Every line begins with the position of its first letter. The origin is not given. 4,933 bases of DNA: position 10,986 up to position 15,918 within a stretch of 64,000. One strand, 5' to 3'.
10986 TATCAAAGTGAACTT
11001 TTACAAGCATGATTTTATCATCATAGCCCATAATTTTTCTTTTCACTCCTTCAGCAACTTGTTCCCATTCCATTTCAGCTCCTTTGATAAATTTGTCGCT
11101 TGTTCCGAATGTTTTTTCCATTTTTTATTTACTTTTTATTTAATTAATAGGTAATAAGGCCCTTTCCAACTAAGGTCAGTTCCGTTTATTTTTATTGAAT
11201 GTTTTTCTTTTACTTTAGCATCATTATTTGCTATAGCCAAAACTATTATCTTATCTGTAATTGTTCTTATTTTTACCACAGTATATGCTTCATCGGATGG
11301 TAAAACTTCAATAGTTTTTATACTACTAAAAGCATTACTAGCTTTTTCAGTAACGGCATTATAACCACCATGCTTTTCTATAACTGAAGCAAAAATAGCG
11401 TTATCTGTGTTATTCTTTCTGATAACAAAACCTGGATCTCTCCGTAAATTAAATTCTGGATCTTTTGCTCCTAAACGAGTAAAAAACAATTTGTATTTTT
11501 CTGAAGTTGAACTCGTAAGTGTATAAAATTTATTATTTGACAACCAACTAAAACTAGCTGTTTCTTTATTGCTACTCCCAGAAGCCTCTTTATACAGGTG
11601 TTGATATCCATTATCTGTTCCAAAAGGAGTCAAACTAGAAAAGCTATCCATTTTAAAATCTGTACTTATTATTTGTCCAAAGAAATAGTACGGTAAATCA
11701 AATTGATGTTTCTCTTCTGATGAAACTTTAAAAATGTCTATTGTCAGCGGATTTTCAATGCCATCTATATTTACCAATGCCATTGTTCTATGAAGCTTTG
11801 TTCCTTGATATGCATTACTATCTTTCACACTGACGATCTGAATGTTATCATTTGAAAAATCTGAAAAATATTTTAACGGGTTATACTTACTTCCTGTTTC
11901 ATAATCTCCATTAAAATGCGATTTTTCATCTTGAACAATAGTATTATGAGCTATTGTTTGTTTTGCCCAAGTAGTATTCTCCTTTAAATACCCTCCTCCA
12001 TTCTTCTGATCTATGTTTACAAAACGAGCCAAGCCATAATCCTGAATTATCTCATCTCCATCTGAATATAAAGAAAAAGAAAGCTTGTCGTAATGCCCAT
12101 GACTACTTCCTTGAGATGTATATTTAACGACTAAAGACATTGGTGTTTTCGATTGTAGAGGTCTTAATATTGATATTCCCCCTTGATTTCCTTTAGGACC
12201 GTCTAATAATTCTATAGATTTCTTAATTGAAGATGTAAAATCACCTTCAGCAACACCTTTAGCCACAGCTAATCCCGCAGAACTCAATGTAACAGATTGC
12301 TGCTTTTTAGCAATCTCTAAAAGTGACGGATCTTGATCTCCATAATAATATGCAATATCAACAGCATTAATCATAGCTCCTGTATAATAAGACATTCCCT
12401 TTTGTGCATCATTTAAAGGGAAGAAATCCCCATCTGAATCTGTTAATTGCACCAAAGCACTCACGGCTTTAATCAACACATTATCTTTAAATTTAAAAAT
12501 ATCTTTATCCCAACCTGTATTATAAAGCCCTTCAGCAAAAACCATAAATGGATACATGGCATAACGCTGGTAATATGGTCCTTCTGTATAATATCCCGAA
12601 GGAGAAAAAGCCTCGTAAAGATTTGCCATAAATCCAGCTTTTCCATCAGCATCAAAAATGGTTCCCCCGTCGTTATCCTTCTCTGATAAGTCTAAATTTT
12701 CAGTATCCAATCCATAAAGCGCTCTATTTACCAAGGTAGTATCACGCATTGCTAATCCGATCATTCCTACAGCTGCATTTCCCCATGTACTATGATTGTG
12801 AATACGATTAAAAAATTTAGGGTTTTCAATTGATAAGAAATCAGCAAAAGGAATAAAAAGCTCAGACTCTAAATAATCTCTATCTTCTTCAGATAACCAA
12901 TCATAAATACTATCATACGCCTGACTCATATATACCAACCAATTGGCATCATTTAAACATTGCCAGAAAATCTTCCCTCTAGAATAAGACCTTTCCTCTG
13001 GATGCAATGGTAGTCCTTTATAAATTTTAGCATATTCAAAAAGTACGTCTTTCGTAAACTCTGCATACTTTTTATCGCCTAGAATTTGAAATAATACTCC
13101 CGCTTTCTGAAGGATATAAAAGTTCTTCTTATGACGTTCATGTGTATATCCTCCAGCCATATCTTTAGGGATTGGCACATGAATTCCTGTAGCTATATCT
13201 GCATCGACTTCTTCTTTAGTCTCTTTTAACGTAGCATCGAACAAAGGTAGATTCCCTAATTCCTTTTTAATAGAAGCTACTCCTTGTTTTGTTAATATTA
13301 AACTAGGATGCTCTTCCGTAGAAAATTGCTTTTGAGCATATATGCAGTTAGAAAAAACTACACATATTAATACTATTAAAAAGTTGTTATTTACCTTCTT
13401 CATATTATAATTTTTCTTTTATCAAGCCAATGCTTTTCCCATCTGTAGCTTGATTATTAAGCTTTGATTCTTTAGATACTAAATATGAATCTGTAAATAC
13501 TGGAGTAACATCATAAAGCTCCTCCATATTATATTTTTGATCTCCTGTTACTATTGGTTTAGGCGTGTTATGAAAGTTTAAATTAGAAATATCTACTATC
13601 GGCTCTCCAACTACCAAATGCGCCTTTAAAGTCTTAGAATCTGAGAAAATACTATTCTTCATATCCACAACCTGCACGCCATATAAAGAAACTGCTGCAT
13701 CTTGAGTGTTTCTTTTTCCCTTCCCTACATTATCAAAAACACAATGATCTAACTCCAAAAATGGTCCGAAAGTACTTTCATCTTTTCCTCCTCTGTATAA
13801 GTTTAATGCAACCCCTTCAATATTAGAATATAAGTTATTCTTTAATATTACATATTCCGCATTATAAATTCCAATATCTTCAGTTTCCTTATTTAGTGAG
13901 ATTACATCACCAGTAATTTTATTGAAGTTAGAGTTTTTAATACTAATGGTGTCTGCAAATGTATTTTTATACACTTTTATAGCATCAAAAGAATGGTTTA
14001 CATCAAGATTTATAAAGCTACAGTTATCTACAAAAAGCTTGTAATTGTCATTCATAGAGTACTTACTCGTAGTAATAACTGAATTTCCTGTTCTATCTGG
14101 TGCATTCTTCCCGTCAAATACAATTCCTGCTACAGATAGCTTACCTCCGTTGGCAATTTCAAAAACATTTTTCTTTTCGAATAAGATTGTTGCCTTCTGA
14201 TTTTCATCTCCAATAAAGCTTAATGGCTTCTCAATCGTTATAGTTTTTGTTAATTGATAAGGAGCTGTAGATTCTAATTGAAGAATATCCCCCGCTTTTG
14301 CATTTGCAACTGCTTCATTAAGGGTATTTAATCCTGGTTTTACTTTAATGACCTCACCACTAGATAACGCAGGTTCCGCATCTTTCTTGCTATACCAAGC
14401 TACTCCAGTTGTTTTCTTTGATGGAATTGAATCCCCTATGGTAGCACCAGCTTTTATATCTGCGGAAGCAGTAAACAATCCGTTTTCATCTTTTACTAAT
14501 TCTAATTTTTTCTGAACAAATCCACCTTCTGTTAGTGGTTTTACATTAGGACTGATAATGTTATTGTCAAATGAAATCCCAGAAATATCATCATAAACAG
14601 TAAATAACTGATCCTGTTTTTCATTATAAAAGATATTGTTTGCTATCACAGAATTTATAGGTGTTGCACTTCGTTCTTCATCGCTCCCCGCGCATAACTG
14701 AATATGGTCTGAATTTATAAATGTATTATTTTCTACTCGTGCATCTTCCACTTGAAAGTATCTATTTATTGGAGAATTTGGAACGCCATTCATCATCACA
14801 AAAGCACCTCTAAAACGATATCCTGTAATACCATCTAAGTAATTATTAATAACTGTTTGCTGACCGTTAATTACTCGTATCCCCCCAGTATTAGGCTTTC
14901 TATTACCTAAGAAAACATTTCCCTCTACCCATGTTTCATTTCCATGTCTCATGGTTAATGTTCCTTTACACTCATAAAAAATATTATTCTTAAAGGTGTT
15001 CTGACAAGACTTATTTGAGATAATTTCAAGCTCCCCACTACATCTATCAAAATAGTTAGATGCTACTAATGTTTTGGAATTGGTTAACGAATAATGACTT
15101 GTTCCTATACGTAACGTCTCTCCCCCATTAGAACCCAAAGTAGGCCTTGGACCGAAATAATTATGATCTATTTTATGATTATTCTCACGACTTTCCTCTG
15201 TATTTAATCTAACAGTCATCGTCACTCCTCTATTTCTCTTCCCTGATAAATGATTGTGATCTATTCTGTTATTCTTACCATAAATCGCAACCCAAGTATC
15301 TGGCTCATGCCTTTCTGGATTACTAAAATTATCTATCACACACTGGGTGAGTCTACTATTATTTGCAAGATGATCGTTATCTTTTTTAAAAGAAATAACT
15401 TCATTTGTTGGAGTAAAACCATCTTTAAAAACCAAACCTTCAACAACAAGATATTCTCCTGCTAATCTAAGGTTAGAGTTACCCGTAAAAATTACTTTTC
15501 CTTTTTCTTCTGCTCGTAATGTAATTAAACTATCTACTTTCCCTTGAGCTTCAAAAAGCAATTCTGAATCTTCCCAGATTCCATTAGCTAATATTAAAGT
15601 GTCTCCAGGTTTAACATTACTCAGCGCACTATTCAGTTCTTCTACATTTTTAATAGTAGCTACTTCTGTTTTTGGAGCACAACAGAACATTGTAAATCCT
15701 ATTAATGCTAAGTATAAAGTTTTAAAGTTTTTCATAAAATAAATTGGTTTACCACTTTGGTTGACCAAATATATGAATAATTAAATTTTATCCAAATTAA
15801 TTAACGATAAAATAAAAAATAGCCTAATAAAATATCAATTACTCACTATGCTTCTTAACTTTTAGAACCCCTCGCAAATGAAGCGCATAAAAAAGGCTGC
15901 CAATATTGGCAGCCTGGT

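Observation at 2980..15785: Candidate GntR/FadR operator motif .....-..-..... present at three promoter regions of the alginate PUL.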

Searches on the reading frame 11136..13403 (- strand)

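Call 5: search_protein_families(library=pfam, proteins=[window:11136-13403:-])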
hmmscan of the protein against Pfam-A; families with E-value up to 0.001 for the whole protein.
window:11136-13403:- (755 aa): 2 families
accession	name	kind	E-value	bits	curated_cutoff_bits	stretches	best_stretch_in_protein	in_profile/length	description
PF07940.18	Hepar_II_III_C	-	8.7e-26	91.3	24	1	402-638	6-198/237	Heparinase II/III-like, C-terminal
PF05426.18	Alginate_lyase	-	8.5e-09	35.7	22.2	1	102-325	66-272/275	Alginate lyase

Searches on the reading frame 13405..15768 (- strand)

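Call 5: search_protein_families(library=pfam, proteins=[window:13405-15768:-])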
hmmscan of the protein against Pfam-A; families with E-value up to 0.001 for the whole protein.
window:13405-15768:- (787 aa): 1 family
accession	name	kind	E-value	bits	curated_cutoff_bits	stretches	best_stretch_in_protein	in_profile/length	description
PF14592.12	Chondroitinas_B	-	6e-125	418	24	1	39-440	1-416/426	Chondroitinase B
